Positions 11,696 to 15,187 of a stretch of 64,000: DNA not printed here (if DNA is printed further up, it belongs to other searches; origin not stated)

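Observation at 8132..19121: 11-kb tandem array of four paralogous secreted helical-repeat proteins with modular architecture (candidate host-directed effector family)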

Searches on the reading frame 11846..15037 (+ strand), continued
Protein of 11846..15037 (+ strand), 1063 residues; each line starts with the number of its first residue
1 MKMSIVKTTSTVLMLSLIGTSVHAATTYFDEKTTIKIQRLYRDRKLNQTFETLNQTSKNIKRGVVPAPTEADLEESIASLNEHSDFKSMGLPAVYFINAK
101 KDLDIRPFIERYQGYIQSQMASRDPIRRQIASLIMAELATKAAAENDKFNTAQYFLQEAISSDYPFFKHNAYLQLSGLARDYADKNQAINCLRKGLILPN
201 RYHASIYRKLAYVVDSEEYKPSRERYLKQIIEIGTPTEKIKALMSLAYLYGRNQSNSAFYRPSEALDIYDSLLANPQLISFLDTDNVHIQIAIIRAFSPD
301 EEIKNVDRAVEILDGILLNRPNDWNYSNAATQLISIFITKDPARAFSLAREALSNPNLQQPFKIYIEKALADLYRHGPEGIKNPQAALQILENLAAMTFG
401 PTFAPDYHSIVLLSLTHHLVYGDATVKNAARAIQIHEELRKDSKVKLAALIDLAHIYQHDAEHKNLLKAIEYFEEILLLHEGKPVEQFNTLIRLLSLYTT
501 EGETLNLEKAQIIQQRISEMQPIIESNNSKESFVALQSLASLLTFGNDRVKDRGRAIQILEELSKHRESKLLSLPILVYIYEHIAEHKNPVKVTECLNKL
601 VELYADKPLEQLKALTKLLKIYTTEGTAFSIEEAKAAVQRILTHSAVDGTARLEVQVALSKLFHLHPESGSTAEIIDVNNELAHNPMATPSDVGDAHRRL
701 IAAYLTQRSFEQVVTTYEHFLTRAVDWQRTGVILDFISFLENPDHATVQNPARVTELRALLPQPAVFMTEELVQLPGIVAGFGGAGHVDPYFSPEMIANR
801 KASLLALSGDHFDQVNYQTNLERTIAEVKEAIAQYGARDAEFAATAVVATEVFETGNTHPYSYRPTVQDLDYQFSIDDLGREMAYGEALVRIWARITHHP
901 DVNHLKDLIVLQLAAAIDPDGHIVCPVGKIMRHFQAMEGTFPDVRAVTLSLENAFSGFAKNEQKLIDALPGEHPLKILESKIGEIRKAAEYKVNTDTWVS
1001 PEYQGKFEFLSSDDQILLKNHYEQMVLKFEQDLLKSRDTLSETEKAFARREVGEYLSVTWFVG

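Call 39: find_encoding_contigs(protein=P0003, flank=10000, max_places=3)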
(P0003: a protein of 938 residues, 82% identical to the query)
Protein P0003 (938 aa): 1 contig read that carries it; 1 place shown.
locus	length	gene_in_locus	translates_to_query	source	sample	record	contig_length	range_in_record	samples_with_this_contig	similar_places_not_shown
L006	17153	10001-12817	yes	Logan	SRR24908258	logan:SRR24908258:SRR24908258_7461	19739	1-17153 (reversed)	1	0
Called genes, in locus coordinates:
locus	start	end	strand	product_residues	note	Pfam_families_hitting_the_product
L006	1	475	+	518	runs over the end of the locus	-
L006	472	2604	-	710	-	PF00771:FHIPEP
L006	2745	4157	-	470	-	PF00158:Sigma54_activat, PF14532:Sigma54_activ_2, PF07728:AAA_5, PF25601:AAA_lid_14, PF02954:HTH_8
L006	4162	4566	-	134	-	PF01052:FliMN_C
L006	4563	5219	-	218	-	-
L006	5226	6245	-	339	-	PF14842:FliG_N, PF14841:FliG_M, PF01706:FliG_C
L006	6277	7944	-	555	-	PF01514:YscJ_FliF, PF08345:YscJ_FliF_C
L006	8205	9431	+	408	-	PF00375:SDF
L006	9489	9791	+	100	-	PF02823:ATP-synt_DE_N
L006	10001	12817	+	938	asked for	-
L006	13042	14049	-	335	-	-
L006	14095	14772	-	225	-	PF20072:DUF6468 (weak)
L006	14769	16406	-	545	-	PF02154:FliM, PF01052:FliMN_C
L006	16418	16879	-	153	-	PF03748:FliL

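Call 40: find_encoding_contigs(protein=P0004, flank=10000, max_places=3)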
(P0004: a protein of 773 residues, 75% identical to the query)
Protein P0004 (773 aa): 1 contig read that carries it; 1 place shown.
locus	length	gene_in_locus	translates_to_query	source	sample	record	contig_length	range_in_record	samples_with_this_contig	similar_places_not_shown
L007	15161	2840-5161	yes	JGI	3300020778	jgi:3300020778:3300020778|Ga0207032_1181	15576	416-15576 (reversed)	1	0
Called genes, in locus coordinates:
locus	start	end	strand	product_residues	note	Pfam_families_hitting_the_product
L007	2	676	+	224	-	?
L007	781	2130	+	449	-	-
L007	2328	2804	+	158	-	-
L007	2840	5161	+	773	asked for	-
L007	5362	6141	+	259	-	PF03472:Autoind_bind, PF08281:Sigma70_r4_2 (faint), PF00196:GerE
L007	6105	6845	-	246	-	PF00765:Autoind_synth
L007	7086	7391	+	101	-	PF00830:Ribosomal_L28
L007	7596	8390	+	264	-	PF02592:Vut_1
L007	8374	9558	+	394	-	PF01702:TGT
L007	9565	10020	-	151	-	-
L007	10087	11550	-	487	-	-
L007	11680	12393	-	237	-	-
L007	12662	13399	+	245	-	PF00072:Response_reg, PF00486:Trans_reg_C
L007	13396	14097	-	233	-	PF00398:RrnaAD, PF13649:Methyltransf_25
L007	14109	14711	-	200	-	PF00398:RrnaAD (weak), PF13649:Methyltransf_25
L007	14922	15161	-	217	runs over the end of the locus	?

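Call 41: find_encoding_contigs(protein=P0002, flank=10000, max_places=3)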
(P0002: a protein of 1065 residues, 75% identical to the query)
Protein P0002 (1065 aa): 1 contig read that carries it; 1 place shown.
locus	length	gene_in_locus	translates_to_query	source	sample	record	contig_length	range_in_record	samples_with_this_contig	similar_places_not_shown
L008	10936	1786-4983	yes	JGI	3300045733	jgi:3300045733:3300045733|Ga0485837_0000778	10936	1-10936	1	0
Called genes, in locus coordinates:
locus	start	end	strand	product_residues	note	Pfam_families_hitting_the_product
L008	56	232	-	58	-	-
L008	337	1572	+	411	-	-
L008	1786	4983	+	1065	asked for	-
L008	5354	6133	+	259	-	PF03472:Autoind_bind, PF08281:Sigma70_r4_2 (faint), PF00196:GerE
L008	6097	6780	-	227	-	PF00765:Autoind_synth, PF13444:Acetyltransf_5 (weak)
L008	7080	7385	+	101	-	PF00830:Ribosomal_L28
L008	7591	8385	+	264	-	PF02592:Vut_1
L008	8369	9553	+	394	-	PF01702:TGT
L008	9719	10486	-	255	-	-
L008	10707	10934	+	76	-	?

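Call 55: search_solved_structures(query=A1, max_evalue=1)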
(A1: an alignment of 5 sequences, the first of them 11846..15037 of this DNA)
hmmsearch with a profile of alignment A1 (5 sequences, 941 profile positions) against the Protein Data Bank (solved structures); distinct sequences matched with E-value up to 1: 8.
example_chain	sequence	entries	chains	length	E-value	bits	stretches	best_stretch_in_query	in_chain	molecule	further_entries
9gzg_A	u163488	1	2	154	2.2e-05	25.6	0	169-224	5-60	Engineered CTPR protein with glutamic acids for conductivity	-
7obi_A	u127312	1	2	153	0.0049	17.8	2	170-250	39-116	CTPR-rv4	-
3gwi_A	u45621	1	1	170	0.22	12.4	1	527-621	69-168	Magnesium-transporting ATPase, P-type 1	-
8jbr_A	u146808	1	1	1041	0.26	12.1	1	327-381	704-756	McyA protein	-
9oyh_L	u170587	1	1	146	0.26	12.1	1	824-876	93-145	DNA polymerase III subunit chi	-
1em8_A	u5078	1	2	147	0.26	12.1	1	824-876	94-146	DNA POLYMERASE III CHI SUBUNIT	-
3sxu_A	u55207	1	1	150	0.27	12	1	824-876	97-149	DNA polymerase III subunit chi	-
1na3_A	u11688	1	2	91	0.94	10.3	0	169-225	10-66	designed protein CTPR2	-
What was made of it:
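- On Tetratricopeptide repeat clan (Pfam TPR_1..TPR_19): There is a weak hit to designed consensus TPR proteins, E 2e-5 (call 55).
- There is a weak sequence hit to consensus TPR proteins, E 2e-5 (call 55).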

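Call 67: list_cluster_members(proteins=[P0013, P0016, P0017, P0020, P0023, P0025, P0028, P0041, P0042, P0043])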
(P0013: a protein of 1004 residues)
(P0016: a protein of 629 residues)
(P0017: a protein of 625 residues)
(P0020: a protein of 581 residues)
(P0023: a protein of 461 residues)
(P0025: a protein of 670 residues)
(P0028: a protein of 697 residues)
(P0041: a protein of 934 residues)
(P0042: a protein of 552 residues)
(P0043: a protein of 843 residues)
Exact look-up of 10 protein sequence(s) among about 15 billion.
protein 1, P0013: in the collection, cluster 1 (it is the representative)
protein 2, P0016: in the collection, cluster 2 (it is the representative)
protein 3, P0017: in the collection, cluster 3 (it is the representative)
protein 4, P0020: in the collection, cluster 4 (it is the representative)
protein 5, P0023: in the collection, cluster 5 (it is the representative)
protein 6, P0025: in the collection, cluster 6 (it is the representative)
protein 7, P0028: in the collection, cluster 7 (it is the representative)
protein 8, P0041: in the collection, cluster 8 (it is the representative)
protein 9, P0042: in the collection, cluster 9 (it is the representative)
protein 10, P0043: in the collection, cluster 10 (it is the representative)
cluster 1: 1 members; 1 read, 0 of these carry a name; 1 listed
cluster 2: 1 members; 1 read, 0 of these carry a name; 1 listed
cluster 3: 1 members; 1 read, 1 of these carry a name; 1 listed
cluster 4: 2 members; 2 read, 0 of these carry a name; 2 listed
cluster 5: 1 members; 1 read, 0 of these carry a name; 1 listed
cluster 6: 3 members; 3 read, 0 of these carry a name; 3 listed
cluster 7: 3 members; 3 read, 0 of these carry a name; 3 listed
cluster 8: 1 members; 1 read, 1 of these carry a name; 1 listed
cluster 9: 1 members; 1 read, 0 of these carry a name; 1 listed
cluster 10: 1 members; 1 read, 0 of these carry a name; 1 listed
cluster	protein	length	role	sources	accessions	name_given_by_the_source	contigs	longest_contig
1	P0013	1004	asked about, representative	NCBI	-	-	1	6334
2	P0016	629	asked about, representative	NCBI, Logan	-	-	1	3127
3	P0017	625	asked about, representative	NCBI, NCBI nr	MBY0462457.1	MAG: hypothetical protein K2Q34_04675 [Alphaproteobacteria bacterium] | hypothetical protein [Alphaproteobacteria bacterium]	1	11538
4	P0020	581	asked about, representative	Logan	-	-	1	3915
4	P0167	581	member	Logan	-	-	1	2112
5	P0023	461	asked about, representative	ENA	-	-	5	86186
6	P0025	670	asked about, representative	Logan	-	-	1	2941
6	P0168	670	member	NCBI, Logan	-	-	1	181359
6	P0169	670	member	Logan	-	-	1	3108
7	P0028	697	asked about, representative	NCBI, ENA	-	-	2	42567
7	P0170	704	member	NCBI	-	-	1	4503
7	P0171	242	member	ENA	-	-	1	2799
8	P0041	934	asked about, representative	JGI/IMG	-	TPR repeat protein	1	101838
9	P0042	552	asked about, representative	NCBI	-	-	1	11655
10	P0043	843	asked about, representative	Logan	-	-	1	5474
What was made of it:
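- All are metagenomic, and the only organism label is Alphaproteobacteria MAG (call 67).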

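Call 74: find_encoding_contigs(protein=P0041, flank=8000, max_places=2)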
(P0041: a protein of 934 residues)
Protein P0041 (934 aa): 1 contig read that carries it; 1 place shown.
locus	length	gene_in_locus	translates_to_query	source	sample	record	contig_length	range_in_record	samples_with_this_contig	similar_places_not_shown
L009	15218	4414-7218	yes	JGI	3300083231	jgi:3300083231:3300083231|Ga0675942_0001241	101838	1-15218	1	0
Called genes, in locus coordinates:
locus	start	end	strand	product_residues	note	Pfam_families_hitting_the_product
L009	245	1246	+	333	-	PF01073:3Beta_HSD, PF01370:Epimerase, PF02719:Polysacc_synt_2, PF04321:RmlD_sub_bind, PF07993:NAD_binding_4, PF16363:GDP_Man_Dehyd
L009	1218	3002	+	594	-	PF08439:Peptidase_M3_N, PF01432:Peptidase_M3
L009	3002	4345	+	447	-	PF03109:ABC1, PF01636:APH (faint)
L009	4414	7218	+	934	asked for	PF08238:Sel1 (faint)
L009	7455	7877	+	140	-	-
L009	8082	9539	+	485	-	-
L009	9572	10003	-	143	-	-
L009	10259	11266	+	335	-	PF04748:Polysacc_deac_2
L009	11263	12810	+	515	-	PF00496:SBP_bac_5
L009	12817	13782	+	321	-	PF19300:BPD_transp_1_N, PF00528:BPD_transp_1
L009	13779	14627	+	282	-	PF00528:BPD_transp_1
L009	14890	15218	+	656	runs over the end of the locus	PF01757:Acyl_transf_3, PF19040:SGNH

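Call 75: find_encoding_contigs(protein=P0042, flank=8000, max_places=2)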
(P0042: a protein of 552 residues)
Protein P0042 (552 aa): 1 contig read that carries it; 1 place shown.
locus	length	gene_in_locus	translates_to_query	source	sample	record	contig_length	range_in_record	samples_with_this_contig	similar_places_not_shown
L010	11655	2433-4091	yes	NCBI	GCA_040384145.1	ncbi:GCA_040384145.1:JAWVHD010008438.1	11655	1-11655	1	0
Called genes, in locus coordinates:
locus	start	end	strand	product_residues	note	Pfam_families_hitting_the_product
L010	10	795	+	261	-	PF01113:DapB_N, PF05173:DapB_C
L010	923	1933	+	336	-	-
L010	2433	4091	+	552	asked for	-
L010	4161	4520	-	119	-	-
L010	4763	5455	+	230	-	PF01863:YgjP-like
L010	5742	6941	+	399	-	PF00079:Serpin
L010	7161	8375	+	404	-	PF00079:Serpin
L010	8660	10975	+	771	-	-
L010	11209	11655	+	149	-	?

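Call 81: find_encoding_contigs(protein=P0028, flank=10000, max_places=2)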
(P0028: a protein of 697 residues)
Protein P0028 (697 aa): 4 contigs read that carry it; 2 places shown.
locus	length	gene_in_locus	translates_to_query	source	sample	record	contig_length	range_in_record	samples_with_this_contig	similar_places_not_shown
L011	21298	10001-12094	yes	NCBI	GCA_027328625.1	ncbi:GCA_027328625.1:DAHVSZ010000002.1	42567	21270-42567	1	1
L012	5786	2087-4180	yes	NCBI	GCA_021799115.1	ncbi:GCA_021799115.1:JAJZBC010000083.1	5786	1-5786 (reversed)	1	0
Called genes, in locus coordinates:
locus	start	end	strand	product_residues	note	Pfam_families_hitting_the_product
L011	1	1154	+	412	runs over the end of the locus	PF12704:MacB_PCD, PF02687:FtsX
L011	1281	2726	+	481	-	PF13173:AAA_14, PF13635:DUF4143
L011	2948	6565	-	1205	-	-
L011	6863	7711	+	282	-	PF00196:GerE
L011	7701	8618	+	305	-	PF08241:Methyltransf_11 (weak), PF13649:Methyltransf_25 (weak)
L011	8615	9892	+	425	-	PF00083:Sugar_tr, PF07690:MFS_1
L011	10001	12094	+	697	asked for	-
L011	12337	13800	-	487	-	-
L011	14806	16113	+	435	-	PF00919:UPF0004, PF04055:Radical_SAM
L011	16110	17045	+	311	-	PF13401:AAA_22 (faint), PF02881:SRP54_N, PF13191:AAA_16 (weak), PF03308:MeaB (weak), PF20720:nSTAND3 (faint), PF00448:SRP54, PF13604:AAA_30 (weak)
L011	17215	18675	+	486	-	PF10423:AMNp_N, PF01048:PNP_UDP_1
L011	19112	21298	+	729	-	?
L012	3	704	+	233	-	?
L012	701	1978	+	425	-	PF00083:Sugar_tr, PF07690:MFS_1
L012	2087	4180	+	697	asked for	-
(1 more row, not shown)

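Call 82: find_encoding_contigs(protein=P0023, flank=10000, max_places=2)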
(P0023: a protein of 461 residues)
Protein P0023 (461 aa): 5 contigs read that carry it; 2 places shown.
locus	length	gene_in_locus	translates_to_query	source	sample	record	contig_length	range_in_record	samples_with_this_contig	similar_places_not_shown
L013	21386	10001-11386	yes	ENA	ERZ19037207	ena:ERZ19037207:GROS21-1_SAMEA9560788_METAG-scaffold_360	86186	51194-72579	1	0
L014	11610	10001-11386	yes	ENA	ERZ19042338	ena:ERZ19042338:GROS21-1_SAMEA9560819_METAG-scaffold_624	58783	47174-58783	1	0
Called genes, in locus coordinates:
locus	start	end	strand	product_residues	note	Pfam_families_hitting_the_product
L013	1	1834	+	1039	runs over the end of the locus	PF18327:PRODH (faint), PF14850:Pro_dh-DNA_bdg, PF01619:Pro_dh, PF00171:Aldedh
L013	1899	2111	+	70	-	PF05509:TraY (faint)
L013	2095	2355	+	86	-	PF05016:ParE_toxin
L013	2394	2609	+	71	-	-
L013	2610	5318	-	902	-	-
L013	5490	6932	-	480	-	PF00294:PfkB, PF08543:Phos_pyr_kin (faint), PF01467:CTP_transf_like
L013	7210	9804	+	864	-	PF01624:MutS_I, PF05188:MutS_II, PF05192:MutS_III, PF05190:MutS_IV, PF00488:MutS_V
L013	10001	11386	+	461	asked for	-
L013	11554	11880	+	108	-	PF00488:MutS_V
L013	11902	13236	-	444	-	PF02646:RmuC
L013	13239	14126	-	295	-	PF01218:Coprogen_oxidas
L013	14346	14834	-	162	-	-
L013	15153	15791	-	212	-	PF12796:Ank_2, PF13637:Ank_4, PF13857:Ank_5, PF00023:Ank (weak), PF13606:Ank_3 (weak)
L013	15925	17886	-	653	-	PF17764:PriA_3primeBD, PF04851:ResIII, PF00270:DEAD, PF18319:Zn_ribbon_PriA, PF00271:Helicase_C (weak), PF18074:PriA_C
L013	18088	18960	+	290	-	PF00892:EamA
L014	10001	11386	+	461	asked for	-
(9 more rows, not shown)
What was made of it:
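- Intracellular hallmark: the contig of distant member P0023 also encodes an ankyrin protein and a TLC ATP/ADP translocase (call 82).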
